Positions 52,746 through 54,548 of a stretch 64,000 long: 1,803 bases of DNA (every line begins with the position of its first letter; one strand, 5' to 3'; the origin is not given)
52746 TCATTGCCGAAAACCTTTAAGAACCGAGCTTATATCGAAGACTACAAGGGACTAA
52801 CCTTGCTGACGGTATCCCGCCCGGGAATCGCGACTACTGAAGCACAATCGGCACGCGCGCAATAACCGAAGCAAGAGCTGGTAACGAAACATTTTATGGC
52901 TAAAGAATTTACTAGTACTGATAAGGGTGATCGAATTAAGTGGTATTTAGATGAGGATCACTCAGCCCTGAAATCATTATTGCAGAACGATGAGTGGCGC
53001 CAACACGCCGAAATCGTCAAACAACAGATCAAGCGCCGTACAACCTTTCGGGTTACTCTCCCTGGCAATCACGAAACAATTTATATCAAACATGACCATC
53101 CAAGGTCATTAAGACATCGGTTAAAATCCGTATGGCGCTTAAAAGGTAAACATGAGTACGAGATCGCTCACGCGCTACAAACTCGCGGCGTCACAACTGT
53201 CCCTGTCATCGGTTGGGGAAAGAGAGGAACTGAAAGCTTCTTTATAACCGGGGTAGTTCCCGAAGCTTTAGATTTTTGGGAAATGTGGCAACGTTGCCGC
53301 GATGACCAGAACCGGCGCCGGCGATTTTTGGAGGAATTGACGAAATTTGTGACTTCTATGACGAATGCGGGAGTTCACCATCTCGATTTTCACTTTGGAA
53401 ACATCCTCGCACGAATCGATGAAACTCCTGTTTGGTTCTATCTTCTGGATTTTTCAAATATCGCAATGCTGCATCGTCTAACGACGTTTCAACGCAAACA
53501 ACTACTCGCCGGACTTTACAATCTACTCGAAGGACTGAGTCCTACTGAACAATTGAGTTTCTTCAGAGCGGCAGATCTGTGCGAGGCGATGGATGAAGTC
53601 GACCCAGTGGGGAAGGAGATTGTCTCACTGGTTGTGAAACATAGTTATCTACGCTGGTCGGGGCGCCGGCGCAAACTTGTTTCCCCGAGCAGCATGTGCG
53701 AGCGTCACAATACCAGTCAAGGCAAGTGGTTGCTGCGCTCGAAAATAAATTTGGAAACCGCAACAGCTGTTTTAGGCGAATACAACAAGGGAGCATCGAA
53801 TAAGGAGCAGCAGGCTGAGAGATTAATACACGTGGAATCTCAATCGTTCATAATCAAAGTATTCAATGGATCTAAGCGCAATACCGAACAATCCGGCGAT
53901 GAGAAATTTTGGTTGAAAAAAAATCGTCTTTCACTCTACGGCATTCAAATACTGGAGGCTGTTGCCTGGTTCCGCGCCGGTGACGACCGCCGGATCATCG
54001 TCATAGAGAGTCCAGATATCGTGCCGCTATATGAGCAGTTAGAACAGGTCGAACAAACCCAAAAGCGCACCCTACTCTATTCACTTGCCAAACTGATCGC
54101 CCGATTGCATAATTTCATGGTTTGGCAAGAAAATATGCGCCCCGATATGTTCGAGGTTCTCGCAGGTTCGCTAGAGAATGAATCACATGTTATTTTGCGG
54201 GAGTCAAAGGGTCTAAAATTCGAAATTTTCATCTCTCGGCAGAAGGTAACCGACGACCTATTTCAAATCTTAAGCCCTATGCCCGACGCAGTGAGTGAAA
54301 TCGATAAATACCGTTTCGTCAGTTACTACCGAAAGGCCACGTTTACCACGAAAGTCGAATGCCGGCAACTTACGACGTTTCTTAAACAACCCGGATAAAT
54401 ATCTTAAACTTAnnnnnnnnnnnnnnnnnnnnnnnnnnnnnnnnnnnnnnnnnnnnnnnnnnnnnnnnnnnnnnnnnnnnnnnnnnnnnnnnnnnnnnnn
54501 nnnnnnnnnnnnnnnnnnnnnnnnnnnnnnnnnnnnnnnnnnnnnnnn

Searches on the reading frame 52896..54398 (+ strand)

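Call 80: search_protein_families(library=pfam, proteins=[window:52896-54398:+], max_evalue=0.00001)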
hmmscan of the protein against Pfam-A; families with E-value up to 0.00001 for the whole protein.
window:52896-54398:+ (500 aa): 1 family
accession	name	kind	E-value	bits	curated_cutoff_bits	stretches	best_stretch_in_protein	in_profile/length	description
PF06293.20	Kdo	-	1.2e-10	41.6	21.3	1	33-211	3-190/207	Lipopolysaccharide kinase (Kdo/WaaP) family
